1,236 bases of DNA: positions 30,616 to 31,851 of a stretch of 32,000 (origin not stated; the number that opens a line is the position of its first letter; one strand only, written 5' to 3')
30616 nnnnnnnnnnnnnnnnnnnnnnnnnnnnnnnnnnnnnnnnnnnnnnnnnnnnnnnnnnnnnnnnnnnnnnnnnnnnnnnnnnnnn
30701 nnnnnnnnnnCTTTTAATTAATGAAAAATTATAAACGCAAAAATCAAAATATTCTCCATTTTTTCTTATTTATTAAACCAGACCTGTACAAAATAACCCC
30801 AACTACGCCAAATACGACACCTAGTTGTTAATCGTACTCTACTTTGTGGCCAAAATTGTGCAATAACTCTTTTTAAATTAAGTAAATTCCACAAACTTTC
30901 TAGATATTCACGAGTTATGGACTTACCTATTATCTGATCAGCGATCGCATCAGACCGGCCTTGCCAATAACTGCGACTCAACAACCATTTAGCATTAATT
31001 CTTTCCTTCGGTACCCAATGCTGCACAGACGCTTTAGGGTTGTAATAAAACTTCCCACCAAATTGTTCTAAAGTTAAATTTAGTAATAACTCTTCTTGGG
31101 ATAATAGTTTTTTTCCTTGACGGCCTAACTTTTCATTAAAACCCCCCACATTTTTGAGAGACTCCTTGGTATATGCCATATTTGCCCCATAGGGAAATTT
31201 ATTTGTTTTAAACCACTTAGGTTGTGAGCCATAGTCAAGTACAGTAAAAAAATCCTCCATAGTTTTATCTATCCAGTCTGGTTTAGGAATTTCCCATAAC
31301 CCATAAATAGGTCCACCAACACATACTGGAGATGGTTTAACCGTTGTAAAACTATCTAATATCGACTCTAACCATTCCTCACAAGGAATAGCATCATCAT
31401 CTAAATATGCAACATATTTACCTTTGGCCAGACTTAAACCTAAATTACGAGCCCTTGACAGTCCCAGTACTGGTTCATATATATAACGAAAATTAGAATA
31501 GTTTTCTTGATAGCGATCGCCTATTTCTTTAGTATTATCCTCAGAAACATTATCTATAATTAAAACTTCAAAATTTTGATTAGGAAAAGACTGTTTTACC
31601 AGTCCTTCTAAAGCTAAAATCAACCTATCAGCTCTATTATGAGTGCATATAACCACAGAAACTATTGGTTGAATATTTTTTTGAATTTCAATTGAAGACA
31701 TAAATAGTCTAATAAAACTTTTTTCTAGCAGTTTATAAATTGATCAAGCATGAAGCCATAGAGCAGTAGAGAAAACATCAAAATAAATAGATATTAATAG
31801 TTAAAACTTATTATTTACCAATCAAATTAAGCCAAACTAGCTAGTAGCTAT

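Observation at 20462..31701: Hps-type pseudopilin / giant-protein polysaccharide secretion locus with no motor, platform, peptidase or channel gene in the window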

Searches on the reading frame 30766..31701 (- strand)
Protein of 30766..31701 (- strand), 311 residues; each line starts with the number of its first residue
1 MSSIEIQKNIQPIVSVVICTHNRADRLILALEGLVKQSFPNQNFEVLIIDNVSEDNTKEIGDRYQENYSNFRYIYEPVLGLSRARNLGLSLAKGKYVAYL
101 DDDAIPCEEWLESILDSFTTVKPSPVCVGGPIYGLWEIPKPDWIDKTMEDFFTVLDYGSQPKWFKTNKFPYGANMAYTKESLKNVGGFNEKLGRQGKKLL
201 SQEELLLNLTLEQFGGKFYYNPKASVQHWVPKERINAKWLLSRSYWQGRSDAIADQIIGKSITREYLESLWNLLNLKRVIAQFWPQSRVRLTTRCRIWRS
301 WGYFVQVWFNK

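Call 4: search_protein_families(library=ncbifam, proteins=[window:30766-31701:-], max_evalue=0.01)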
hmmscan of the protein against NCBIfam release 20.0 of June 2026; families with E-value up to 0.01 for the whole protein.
window:30766-31701:- (311 aa): 21 families
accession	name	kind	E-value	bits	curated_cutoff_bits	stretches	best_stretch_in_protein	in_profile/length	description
NF038302.1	EPS_HpsE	equivalog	9.6e-42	143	300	1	14-284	3-278/307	hormogonium polysaccharide biosynthesis glycosyltransferase HpsE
NF041394.1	GtaseAglG_Halo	equivalog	8.5e-39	133.6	440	1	14-272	3-261/304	glucosyl-dolichyl phosphate glucuronosyltransferase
NF041875.1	EPS_EpsD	equivalog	1.6e-34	119.8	370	1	14-282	1-258/325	exopolysaccharide biosynthesis glycosyltransferase EpsD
TIGR03965.1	mycofact_glyco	equivalog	2.1e-24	86.3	280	1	11-252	73-301/467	mycofactocin biosynthesis glycosyltransferase MftF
NF007482.0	PRK10073.1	equivalog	5.4e-19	68.4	423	1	9-104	3-96/334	glycosyltransferase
NF047683.1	TeichurnBiosyTuaG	equivalog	4e-14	52.9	400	1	9-115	3-108/252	teichuronic acid biosynthesis protein TuaG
NF050050.1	ProtGlycPglI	equivalog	8.5e-12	45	500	1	12-115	2-105/306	GalNAc(5)-diNAcBac-PP-undecaprenol beta-1,3-glucosyltransferase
TIGR03111.1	glyc2_xrt_Gpos1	hypoth_equivalog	1.5e-11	43.8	363.95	1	10-155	47-187/439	TIGR03111 family XrtG-associated glycosyltransferase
TIGR03937.1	PgaC_IcaA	equivalog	2.3e-11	43.3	422.3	1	7-119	40-151/407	poly-beta-1,6-N-acetyl-D-glucosamine synthase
NF038299.1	EPS_HpsN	equivalog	2.8e-11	43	425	1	12-120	1-108/317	hormogonium polysaccharide biosynthesis glycosyltransferase HpsN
NF053739.1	GlytfEpsEBac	equivalog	5e-09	35.5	450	1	12-116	1-105/265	glycosyltransferase EpsE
NF045692.1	OglycostaseCruG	equivalog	1.2e-07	31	600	1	13-79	42-106/386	2'-O-glycosyltransferase CruG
TIGR04009.1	wcaE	equivalog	5.4e-07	29.1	369.2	1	17-104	6-93/248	colanic acid biosynthesis glycosyltransferase WcaE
NF007453.0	PRK10018.1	equivalog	1.5e-06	28.1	382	1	11-119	5-108/280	colanic acid biosynthesis glycosyltransferase WcaA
TIGR04017.1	WcaA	equivalog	2.6e-06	27.3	495.75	1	11-118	4-106/279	colanic acid biosynthesis glycosyltransferase WcaA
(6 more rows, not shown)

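Call 5: search_protein_families(library=pfam, proteins=[window:30766-31701:-], max_evalue=0.01)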
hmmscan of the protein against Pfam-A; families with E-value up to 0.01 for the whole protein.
window:30766-31701:- (311 aa): 3 families
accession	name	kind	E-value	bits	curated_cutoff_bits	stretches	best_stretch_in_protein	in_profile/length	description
PF00535.33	Glycos_transf_2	-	6.8e-29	101.4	23.3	1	15-185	1-167/168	Glycosyl transferase family 2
PF10111.15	Glyco_tranf_2_2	-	5.8e-10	39.6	27.3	1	15-192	1-185/276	Glycosyltransferase like family 2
PF13641.12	Glyco_tranf_2_3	-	1.8e-09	38.4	27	1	12-233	2-216/230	Glycosyltransferase like family 2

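Call 61: find_encoding_contigs(protein=window:30766-31701:-, flank=10000, max_places=3)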
Protein window:30766-31701:- (311 aa): 23 contigs read that carry it; 3 places shown.
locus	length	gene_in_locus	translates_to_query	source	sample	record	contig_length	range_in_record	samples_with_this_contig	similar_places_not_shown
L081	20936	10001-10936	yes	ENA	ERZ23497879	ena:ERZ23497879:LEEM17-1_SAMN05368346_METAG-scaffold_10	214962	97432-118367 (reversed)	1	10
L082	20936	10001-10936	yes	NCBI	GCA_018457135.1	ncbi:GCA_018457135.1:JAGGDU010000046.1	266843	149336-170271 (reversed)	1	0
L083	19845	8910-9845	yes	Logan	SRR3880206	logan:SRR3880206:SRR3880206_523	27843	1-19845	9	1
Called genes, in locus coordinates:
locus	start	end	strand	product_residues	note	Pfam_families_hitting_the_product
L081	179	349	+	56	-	-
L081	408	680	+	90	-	PF04319:NifZ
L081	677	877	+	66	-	PF06988:NifT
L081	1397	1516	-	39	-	-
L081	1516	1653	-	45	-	-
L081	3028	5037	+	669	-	PF02518:HATPase_c, PF13589:HATPase_c_3, PF00183:HSP90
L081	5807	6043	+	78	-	PF00830:Ribosomal_L28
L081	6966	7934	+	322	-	PF00535:Glycos_transf_2, PF13641:Glyco_tranf_2_3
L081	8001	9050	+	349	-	PF00534:Glycos_transf_1, PF13692:Glyco_trans_1_4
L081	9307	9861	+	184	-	-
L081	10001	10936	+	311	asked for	PF00535:Glycos_transf_2, PF10111:Glyco_tranf_2_2, PF13641:Glyco_tranf_2_3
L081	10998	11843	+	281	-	PF00685:Sulfotransfer_1, PF13469:Sulfotransfer_3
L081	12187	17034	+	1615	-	-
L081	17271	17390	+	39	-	-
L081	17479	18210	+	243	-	-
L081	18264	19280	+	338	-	-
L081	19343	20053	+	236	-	-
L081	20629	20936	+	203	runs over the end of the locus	-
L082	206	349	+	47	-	-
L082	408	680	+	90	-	PF04319:NifZ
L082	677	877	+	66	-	PF06988:NifT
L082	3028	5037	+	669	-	PF02518:HATPase_c, PF13589:HATPase_c_3, PF00183:HSP90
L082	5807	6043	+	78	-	PF00830:Ribosomal_L28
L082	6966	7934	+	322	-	PF00535:Glycos_transf_2, PF13641:Glyco_tranf_2_3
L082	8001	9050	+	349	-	PF00534:Glycos_transf_1, PF13692:Glyco_trans_1_4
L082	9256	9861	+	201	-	-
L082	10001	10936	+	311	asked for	PF00535:Glycos_transf_2, PF10111:Glyco_tranf_2_2, PF13641:Glyco_tranf_2_3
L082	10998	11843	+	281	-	PF00685:Sulfotransfer_1, PF13469:Sulfotransfer_3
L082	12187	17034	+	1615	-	-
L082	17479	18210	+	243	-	-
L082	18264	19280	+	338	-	-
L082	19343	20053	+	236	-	-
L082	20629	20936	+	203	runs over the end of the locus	-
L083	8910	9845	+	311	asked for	PF00535:Glycos_transf_2, PF10111:Glyco_tranf_2_2, PF13641:Glyco_tranf_2_3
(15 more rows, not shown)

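Call 62: search_protein_families(library=ncbifam, proteins=[L081:6966-7934:+, L081:8001-9050:+, L082:9256-9861:+], max_evalue=0.001)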
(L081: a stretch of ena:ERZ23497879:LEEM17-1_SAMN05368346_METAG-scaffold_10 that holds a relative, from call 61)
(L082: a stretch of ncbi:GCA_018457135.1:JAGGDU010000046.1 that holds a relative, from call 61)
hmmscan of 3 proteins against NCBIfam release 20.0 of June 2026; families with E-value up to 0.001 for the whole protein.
L081:6966-7934:+ (322 aa): 21 families
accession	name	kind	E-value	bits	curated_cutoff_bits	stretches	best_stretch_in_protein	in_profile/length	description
NF038302.1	EPS_HpsE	equivalog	6.1e-150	498.4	300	1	2-308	1-307/307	hormogonium polysaccharide biosynthesis glycosyltransferase HpsE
NF041875.1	EPS_EpsD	equivalog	1.1e-17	64.5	370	1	6-113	3-105/325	exopolysaccharide biosynthesis glycosyltransferase EpsD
TIGR03965.1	mycofact_glyco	equivalog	3.7e-12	45.9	280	1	3-224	75-281/467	mycofactocin biosynthesis glycosyltransferase MftF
NF047683.1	TeichurnBiosyTuaG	equivalog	5.9e-12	45.8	400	1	5-121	9-120/252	teichuronic acid biosynthesis protein TuaG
NF007482.0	PRK10073.1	equivalog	7.6e-11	41.6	423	1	5-98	9-96/334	glycosyltransferase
NF038299.1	EPS_HpsN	equivalog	1.3e-10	40.8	425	1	5-125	4-119/317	hormogonium polysaccharide biosynthesis glycosyltransferase HpsN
TIGR04283.1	glyco_like_mftF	equivalog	2.4e-10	40.4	182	1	5-127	2-113/221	TIGR04283 family arsenosugar biosynthesis glycosyltransferase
NF041394.1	GtaseAglG_Halo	equivalog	2.9e-10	39.9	440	1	27-122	25-114/304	glucosyl-dolichyl phosphate glucuronosyltransferase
NF050050.1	ProtGlycPglI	equivalog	1.6e-08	34.3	500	1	4-99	4-95/306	GalNAc(5)-diNAcBac-PP-undecaprenol beta-1,3-glucosyltransferase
NF010496.0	PRK13915.1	equivalog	9.4e-08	31.5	262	1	5-99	34-128/307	glucosyl-3-phosphoglycerate synthase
TIGR03937.1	PgaC_IcaA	equivalog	4.2e-07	29.3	422.3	1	5-120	48-158/407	poly-beta-1,6-N-acetyl-D-glucosamine synthase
TIGR03111.1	glyc2_xrt_Gpos1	hypoth_equivalog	2.4e-05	23.3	363.95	1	4-99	51-143/439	TIGR03111 family XrtG-associated glycosyltransferase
NF045692.1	OglycostaseCruG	equivalog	4.6e-05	22.5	600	1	4-66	43-99/386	2'-O-glycosyltransferase CruG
NF007986.1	PRK10714.1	equivalog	8.2e-05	21.8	529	1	5-56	9-60/316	undecaprenyl-phosphate 4-deoxy-4-formamido-L-arabinose transferase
NF007453.0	PRK10018.1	equivalog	0.00024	20.9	382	1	6-109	10-108/280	colanic acid biosynthesis glycosyltransferase WcaA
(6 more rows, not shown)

L081:8001-9050:+ (349 aa): 7 families
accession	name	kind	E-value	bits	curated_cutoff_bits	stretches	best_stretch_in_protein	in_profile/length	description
NF012028.0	PRK15484.1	subfamily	1.7e-07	30.7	618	1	91-287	115-316/380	lipopolysaccharide N-acetylglucosaminyltransferase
TIGR02149.1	glgA_Coryne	subfamily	2.3e-07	30.3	302.4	1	103-285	132-320/391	glycogen synthase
NF047684.1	TeichurnBiosyTuaC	equivalog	1.2e-06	27.8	550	1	137-289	182-330/391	teichuronic acid biosynthesis protein TuaC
NF053787.1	GlcN_PG_synth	equivalog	4.1e-05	22.6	480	1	152-344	177-359/361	N-acetylglucosaminyl phosphatidylglycerol synthase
NF038295.1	EPS_HpsP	equivalog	7.9e-05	21.8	550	1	142-345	178-388/388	hormogonium polysaccharide biosynthesis glycosyltransferase HpsP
TIGR03449.1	mycothiol_MshA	equivalog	9.9e-05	21.4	462.5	1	113-282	162-337/406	D-inositol-3-phosphate glycosyltransferase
TIGR04157.1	glyco_rSAM_CFB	subfamily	0.00025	20.1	400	1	110-288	164-340/406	TIGR04157 family glycosyltransferase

L082:9256-9861:+ (201 aa): 0 families
